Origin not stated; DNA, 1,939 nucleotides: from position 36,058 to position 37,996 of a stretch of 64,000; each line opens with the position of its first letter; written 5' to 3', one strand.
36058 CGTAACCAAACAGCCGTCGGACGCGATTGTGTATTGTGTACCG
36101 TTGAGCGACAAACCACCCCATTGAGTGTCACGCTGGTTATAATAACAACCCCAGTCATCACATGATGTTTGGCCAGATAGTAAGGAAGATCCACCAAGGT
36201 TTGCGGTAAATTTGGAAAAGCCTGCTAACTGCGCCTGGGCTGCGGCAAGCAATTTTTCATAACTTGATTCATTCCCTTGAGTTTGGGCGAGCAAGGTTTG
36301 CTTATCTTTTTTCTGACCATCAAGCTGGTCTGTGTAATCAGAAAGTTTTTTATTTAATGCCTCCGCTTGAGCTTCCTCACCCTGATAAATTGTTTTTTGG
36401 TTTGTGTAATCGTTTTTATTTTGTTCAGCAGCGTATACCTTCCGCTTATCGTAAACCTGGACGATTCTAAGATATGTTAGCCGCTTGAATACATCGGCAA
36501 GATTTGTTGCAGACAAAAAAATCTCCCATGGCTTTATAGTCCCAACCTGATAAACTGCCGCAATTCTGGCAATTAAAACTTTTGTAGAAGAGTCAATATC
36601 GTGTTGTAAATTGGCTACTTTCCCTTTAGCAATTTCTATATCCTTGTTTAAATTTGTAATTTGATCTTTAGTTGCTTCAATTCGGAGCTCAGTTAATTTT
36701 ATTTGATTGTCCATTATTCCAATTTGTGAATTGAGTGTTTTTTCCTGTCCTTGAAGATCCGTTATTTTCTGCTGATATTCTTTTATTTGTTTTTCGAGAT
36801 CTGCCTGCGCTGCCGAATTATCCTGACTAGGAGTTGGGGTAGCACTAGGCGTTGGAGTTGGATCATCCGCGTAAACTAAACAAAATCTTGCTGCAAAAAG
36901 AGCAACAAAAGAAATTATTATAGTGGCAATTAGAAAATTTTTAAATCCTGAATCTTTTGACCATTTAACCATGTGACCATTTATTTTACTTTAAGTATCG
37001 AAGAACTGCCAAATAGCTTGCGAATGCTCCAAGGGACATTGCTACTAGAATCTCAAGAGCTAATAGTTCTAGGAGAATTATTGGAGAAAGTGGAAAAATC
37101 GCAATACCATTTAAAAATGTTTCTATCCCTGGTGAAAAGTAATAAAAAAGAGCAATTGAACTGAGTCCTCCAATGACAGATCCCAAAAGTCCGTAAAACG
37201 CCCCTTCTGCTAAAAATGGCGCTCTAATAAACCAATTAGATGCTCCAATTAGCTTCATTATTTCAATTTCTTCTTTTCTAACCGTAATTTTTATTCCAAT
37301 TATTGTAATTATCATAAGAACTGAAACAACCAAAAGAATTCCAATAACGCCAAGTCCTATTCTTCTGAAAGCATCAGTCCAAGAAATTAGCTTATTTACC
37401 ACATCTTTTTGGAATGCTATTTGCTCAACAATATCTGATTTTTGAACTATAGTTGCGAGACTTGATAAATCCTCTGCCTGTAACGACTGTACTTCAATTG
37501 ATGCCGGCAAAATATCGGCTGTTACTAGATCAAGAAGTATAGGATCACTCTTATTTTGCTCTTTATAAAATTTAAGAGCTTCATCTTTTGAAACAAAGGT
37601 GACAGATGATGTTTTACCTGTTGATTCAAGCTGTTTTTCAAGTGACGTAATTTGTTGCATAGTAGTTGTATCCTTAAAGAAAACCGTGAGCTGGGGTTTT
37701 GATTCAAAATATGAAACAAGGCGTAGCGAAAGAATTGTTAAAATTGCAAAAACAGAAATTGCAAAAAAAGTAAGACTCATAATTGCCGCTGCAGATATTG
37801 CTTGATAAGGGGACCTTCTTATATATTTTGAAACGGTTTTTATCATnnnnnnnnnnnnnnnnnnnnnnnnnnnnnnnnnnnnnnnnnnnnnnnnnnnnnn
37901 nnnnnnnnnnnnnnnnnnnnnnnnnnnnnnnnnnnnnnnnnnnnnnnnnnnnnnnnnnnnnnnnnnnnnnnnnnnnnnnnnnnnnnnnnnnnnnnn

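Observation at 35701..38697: ftsE-ftsX operon followed by a PcsB-like coiled-coil protein carrying a papain-like C39_2-type domain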

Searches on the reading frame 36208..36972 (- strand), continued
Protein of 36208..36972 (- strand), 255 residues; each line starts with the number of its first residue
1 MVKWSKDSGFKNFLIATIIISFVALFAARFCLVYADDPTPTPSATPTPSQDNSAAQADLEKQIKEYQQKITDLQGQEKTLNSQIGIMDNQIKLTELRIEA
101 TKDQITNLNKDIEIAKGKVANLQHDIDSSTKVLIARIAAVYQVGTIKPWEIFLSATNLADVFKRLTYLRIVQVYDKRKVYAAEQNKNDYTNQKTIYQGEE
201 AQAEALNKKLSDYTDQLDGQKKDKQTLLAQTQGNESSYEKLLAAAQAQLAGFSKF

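Call 56: search_solved_structures(query=A2, max_evalue=1, show_alignments=3)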
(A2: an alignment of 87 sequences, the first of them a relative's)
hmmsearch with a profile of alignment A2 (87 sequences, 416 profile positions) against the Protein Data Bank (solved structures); distinct sequences matched with E-value up to 1: 28.
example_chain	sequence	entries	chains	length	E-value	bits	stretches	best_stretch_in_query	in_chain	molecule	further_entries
8hd0_E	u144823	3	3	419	1.6e-06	30.4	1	41-242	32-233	Murein hydrolase activator EnvC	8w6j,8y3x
6tpi_A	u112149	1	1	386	9.1e-05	24.6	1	45-242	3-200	Murein hydrolase activator EnvC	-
7muc_AF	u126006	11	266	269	0.0011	21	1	28-120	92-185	DotF | IcmG (DotF)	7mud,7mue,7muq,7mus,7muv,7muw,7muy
9jdd_A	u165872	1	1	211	0.0048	19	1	334-382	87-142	Peptidase C39-like domain-containing protein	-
4lin_A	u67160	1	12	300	0.0058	18.7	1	36-123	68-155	Tail needle protein gp26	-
2poh_A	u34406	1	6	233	0.0083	18.2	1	42-135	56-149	Head completion protein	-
3c9i_A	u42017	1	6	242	0.0091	18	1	42-135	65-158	Tail needle protein gp26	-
4zkp_A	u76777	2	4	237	0.0098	17.9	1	43-135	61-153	Tail needle protein gp26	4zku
4zxq_A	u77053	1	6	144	0.018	17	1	42-122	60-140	Tail needle protein gp26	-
9jg8_C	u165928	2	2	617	0.028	16.4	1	335-380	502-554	Peptidase C39-like domain-containing protein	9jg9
9d83_C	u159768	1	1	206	0.044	15.8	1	73-124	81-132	Gp34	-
9oh5_A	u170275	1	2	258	0.1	14.6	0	325-394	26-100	MS2 CPM58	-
7x5d_A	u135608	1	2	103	0.13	14.2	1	44-121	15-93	Lamin-A/C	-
2yo3_A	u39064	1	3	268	0.14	14.1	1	57-123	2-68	GENERAL CONTROL PROTEIN GCN4, PUTATIVE INNER MEMBRANE PROTEIN, GENERAL CONTROL PROTEIN GCN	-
8qox_B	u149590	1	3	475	0.18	13.7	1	45-106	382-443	Conserved membrane protein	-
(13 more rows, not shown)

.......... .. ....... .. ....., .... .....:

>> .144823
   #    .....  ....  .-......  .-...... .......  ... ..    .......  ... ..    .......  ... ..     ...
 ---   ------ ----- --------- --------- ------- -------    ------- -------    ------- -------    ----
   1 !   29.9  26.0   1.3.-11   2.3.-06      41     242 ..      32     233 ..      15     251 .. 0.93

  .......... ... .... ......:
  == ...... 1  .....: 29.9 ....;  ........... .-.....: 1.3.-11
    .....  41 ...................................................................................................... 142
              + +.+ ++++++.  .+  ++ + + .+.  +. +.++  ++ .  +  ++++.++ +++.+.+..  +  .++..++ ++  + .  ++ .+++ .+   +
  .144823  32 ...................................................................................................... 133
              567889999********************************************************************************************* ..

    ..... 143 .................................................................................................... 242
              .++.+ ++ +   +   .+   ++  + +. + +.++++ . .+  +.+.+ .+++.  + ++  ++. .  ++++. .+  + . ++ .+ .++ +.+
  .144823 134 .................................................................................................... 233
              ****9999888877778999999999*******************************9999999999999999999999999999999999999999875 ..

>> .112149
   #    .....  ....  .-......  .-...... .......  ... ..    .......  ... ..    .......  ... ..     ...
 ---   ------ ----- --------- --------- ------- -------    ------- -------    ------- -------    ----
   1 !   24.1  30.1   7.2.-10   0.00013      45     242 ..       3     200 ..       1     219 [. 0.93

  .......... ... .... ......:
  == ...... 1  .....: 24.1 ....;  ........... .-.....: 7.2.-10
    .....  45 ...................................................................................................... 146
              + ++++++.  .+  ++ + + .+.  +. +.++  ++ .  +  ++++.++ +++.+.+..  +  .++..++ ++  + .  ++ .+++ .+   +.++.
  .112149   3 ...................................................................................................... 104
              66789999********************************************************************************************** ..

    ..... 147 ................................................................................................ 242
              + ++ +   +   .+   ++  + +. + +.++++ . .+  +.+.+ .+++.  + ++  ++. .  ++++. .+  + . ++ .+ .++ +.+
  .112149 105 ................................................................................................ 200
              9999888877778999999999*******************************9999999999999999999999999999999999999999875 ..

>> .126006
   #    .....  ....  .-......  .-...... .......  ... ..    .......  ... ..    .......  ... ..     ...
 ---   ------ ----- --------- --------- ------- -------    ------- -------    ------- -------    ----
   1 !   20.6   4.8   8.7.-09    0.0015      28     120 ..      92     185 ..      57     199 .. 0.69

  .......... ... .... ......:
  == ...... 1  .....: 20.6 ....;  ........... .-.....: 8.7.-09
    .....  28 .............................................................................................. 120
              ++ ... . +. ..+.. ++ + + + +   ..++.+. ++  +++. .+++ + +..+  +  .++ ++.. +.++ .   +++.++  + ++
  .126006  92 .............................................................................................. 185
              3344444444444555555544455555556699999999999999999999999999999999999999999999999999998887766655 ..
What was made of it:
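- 36199..36816 (-): EnvC/PcsB/RipC-type coiled-coil hairpin (aa 53-258): helices 53-75 and 80-143, tip 144-157, helix 158-231, junction helix 235-258. The family profile hits E. coli EnvC at E = 1.6e-6, collinear over positions 41-242 (call 56).
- On FtsEX-partner coiled-coil hydrolases/activators (EnvC, PcsB, RipC, CwlO): The family profile hits E. coli EnvC at E = 1.6e-6, collinear over 41-242 against 32-233 (call 56).
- The 87-sequence profile hits E. coli EnvC at E = 1.6e-6, collinear over ~200 residues (call 56).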

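Call 57: search_protein_families(library=pfam, alignment_id=A2, max_evalue=0.01)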
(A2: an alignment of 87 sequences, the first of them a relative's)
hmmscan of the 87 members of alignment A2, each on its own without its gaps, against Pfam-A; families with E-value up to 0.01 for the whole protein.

A. member 1, P0098 (423 aa): 7 families
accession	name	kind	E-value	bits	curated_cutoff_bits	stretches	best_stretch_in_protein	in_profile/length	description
PF05667.16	CCDC22_CC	-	0.00016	21.4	39.2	1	47-133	198-294/477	CCDC22 protein coiled-coil region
PF08614.16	ATG16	-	0.00049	20.8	33.7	1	41-132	61-152/200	Autophagy protein 16 (ATG16)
PF05615.18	THOC7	-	0.0017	19.1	28.7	0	47-117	38-108/136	Tho complex subunit 7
PF11932.13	DUF3450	-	0.0037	17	32.6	1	48-123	17-92/241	Protein of unknown function (DUF3450)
PF13529.12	Peptidase_C39_2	-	0.0058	17.6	24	0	277-332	5-45/143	Peptidase_C39 like family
PF17045.10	CEP63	-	0.0072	16.6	33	1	57-119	136-203/263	Centrosomal protein of 63 kDa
PF13476.12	AAA_23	-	0.0078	17.3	27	0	164-250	105-194/201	AAA domain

B. families by the number of members that match (of 87 scanned): 84 families (the first 25 are shown)
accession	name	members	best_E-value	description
PF13529.12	Peptidase_C39_2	87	2.3e-10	Peptidase_C39 like family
PF08614.16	ATG16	65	3.8e-07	Autophagy protein 16 (ATG16)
PF24568.1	CC_PcsB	56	3.6e-08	Peptidoglycan hydrolase PcsB, coiled-coil domain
PF05667.16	CCDC22_CC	41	6.5e-08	CCDC22 protein coiled-coil region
PF11932.13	DUF3450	41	3.6e-06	Protein of unknown function (DUF3450)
PF06810.17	Phage_scaffold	25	0.00019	Phage capsid assembly scaffolding protein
PF12795.12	MscS_porin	19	2.1e-06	Mechanosensitive ion channel porin domain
PF03412.21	Peptidase_C39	18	5.7e-05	Peptidase C39 family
PF00038.26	Filament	18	9.4e-05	Intermediate filament protein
PF07889.17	DUF1664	15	8.5e-07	Protein of unknown function (DUF1664)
PF16331.10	TolA_bind_tri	12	0.00069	TolA binding protein trimerisation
PF24627.1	PUMA_CC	11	0.00029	PUMA coiled-coil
PF13600.11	DUF4140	10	8.9e-05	N-terminal domain of unknown function (DUF4140)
PF05911.16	FPP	10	0.00011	Filament-like plant protein, long coiled-coil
PF06818.20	Fez1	9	0.0005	Fez1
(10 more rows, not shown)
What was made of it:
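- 36199..36816 (-): CC_PcsB is hit in 56/87 members (call 57).
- On FtsEX-partner coiled-coil hydrolases/activators (EnvC, PcsB, RipC, CwlO): CC_PcsB is hit in 56/87 members, best E = 3.6e-8 (call 57).
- On NlpC/P60 (PF00877): 0 of 87 relatives hit NLPC_P60 (call 57).
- Closest known: PcsB of Streptococcus pneumoniae. Same: Pfam CC_PcsB hits 56/87 relatives (call 57).
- Closest known: RipC. Different: The head family differs (0/87 NLPC_P60 hits; call 57).
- Pfam CC_PcsB is hit in 56/87 members, best E = 3.6e-8 (call 57).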

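Call 61: search_protein_families(library=pfam, proteins=[P0208, P0112], max_evalue=0.01)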
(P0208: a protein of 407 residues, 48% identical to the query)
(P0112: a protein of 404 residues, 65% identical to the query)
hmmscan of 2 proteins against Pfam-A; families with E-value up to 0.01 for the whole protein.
P0208 (407 aa): 6 families
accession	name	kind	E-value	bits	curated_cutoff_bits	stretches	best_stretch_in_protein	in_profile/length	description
PF01551.29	Peptidase_M23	-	2.7e-10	40.7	28.7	1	263-299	62-96/96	Peptidase family M23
PF24568.1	CC_PcsB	-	0.0008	19.7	27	1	115-182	1-69/75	Peptidoglycan hydrolase PcsB, coiled-coil domain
PF11932.13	DUF3450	-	0.0013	18.5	32.6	1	17-131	3-111/241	Protein of unknown function (DUF3450)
PF14257.11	DUF4349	-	0.0024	17.7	27.7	1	49-136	114-194/213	Domain of unknown function (DUF4349)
PF07889.17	DUF1664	-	0.0055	17.2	34.6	1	59-127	47-115/124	Protein of unknown function (DUF1664)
PF24610.1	DUF7623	-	0.0095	16.5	27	0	195-220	38-63/64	Domain of unknown function (DUF7623)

P0112 (404 aa): 9 families
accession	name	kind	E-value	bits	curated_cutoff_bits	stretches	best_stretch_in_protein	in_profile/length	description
PF01551.29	Peptidase_M23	-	3.3e-08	34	28.7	1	347-402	2-54/96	Peptidase family M23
PF05667.16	CCDC22_CC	-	0.00015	21.5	39.2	1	44-126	210-295/477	CCDC22 protein coiled-coil region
PF08614.16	ATG16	-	0.00019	22.1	33.7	1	38-124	66-152/200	Autophagy protein 16 (ATG16)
PF02706.20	Wzz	-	0.00025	21.7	25.5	1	6-87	15-86/91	Chain length determinant protein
PF05335.18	DUF745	-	0.0007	19.8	33.3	0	169-245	90-166/183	Protein of unknown function (DUF745)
PF05911.16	FPP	-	0.0011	17.7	40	1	46-122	720-796/871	Filament-like plant protein, long coiled-coil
PF05859.17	Mis12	-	0.0022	18.2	25.7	0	185-235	106-154/231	Mis12 protein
PF24568.1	CC_PcsB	-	0.0029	17.9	27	1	112-179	2-70/75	Peptidoglycan hydrolase PcsB, coiled-coil domain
PF13851.11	GAS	-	0.0034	17.2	32.3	1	47-126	55-130/200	Growth-arrest specific micro-tubule binding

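Call 63: find_encoding_contigs(protein=P0116, flank=5000, max_places=2)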
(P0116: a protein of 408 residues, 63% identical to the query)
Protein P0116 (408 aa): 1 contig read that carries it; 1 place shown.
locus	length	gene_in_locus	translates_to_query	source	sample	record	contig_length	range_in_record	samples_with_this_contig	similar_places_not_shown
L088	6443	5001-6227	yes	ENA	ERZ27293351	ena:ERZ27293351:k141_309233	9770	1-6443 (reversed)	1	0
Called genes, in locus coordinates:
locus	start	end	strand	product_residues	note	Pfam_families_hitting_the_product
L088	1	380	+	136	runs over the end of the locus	-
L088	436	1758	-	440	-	PF01566:Nramp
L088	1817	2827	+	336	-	PF03462:PCRF, PF00472:RF-1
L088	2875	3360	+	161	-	-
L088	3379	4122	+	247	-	PF00005:ABC_tran, PF13304:AAA_21 (faint)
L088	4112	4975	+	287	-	PF18075:FtsX_ECD, PF02687:FtsX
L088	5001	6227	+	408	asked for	-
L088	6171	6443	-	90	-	?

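Call 64: find_encoding_contigs(protein=P0158, flank=5000, max_places=2)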
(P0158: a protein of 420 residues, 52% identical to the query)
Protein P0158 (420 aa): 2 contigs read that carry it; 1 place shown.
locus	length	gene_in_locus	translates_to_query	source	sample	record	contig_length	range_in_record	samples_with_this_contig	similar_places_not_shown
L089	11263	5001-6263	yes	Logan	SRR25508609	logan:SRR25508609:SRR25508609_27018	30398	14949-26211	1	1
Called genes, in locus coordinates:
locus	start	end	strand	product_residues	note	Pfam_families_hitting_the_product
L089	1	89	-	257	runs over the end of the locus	PF02673:BacA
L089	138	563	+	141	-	-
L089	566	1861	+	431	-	PF01566:Nramp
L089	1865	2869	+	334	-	PF03462:PCRF, PF00472:RF-1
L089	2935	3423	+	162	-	-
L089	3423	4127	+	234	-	PF00005:ABC_tran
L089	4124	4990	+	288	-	PF18075:FtsX_ECD, PF02687:FtsX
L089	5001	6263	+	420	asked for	PF13529:Peptidase_C39_2 (weak)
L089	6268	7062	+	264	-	-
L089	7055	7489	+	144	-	PF02367:TsaE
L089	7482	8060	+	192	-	PF01300:Sua5_yciO_yrdC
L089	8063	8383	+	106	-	PF00814:TsaD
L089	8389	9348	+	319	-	PF00188:CAP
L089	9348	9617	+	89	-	PF18900:DUF5656 (weak)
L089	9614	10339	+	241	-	PF00483:NTP_transferase, PF12804:NTP_transf_3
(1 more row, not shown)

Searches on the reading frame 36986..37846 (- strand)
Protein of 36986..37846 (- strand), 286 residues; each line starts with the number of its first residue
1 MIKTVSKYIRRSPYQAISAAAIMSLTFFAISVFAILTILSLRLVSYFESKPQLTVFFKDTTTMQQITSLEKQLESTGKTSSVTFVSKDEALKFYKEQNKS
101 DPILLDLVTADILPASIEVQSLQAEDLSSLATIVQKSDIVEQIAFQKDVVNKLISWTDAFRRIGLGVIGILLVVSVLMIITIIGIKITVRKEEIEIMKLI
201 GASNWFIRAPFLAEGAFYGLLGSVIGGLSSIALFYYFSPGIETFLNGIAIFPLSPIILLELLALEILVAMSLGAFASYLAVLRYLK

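Call 3: search_protein_families(library=pfam, proteins=[window:36986-37846:-], max_evalue=0.1)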
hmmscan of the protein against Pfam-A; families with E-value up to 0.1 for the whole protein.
window:36986-37846:- (286 aa): 2 families
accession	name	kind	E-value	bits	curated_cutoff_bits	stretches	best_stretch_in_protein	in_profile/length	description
PF18075.7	FtsX_ECD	-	2.6e-16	60.4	23.5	1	52-143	2-96/96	FtsX extracellular domain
PF02687.27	FtsX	-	1.2e-13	51.6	25.5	1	167-280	3-115/120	FtsX-like permease C-terminal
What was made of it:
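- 36986..37846 (-): ftsX: the permease-like membrane subunit (286 aa). Its start codon overlaps the ftsE stop (ATGA). PF18075 FtsX_ECD E = 2.6e-16 and PF02687 E = 1.2e-13 (call 3).
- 37418..37693 (-): FtsX extracellular domain (aa 52-143), the presumed docking site for the coiled coil. FtsX_ECD profile matched end to end (positions 2-96 of 96; call 3).
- Checked: ftsX, 36986-37846 (-), 286 aa: FtsX_ECD E = 2.6e-16 plus FtsX permease E = 1.2e-13 (call 3).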

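Call 4: search_protein_families(library=ncbifam, proteins=[window:36986-37846:-], max_evalue=0.1)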
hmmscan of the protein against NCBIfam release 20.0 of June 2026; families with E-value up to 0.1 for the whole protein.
window:36986-37846:- (286 aa): 8 families
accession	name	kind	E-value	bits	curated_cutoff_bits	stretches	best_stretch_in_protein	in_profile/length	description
NF038347.1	FtsX_Gpos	exception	1.2e-52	179.2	225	1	2-286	8-296/296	permease-like cell division protein FtsX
TIGR00439.2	FtsX_Gneg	equivalog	6.1e-51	173.3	255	1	4-286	7-292/292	permease-like cell division protein FtsX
NF038346.1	FtsX_actino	exception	3.9e-39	134.8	250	1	21-286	26-307/308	permease-like cell division protein FtsX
TIGR02212.1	lolCE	equivalog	9.9e-07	28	362.45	1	167-244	272-349/411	lipoprotein-releasing ABC transporter permease subunit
TIGR02213.1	lolE_release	exception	2.3e-05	23.4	540.35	1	170-234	275-339/411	lipoprotein-releasing ABC transporter permease subunit LolE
NF008357.0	PRK11146.1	exception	2.5e-05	23.3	439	1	170-231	276-339/414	lipoprotein-releasing ABC transporter permease subunit LolE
TIGR03434.1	ADOP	subfamily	0.013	13.6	622.3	1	162-274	272-384/803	ADOP family duplicated permease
NF007826.0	PRK10535.1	equivalog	0.099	10.9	966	0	166-259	526-615/648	macrolide ABC transporter ATP-binding protein/permease MacB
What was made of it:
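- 36986..37846 (-): NF038347 FtsX E = 1.2e-52 (call 4).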

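Call 72: search_solved_structures(query=window:36986-37846:-, max_evalue=0.001)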
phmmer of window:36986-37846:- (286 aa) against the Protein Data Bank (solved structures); distinct sequences matched with E-value up to 0.001: 9.
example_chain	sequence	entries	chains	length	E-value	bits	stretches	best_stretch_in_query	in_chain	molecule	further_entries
8ymc_C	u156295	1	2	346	8.3e-16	61.9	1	24-285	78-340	Cell division protein FtsX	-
8hd0_C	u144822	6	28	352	8.8e-16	61.8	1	24-285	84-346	Cell division protein FtsX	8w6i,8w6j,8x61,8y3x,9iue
8i6o_A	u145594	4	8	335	2.1e-15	60.5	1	13-286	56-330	Cell division protein FtsX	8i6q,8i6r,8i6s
8idb_C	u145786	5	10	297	1.5e-13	54.5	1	66-284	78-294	Cell division protein FtsX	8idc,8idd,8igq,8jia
8tzj_C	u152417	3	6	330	2.5e-13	53.8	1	16-283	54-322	Cell division protein FtsX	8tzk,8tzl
9o9x_C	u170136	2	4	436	2.7e-08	37.3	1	162-241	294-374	ABC transporter permease YtrF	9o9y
9w2w_A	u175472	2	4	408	0.0002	24.6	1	163-249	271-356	LolF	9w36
9w35_A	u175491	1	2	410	0.0002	24.6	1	163-249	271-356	LolF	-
9w37_A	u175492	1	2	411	0.00021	24.6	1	163-249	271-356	LolF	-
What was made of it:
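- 36986..37846 (-): PDB FtsX E = 8e-16 (call 72).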

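Call 74: search_protein_families(library=padloc, proteins=[window:36986-37846:-], max_evalue=0.001)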
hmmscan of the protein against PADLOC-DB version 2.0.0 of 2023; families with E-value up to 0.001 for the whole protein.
window:36986-37846:- (286 aa): 1 family
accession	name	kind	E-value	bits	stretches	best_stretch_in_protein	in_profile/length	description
PDLC01991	CARF_m8--CARF_LolE_TM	-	2.2e-06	24.1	1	97-236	368-508/810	-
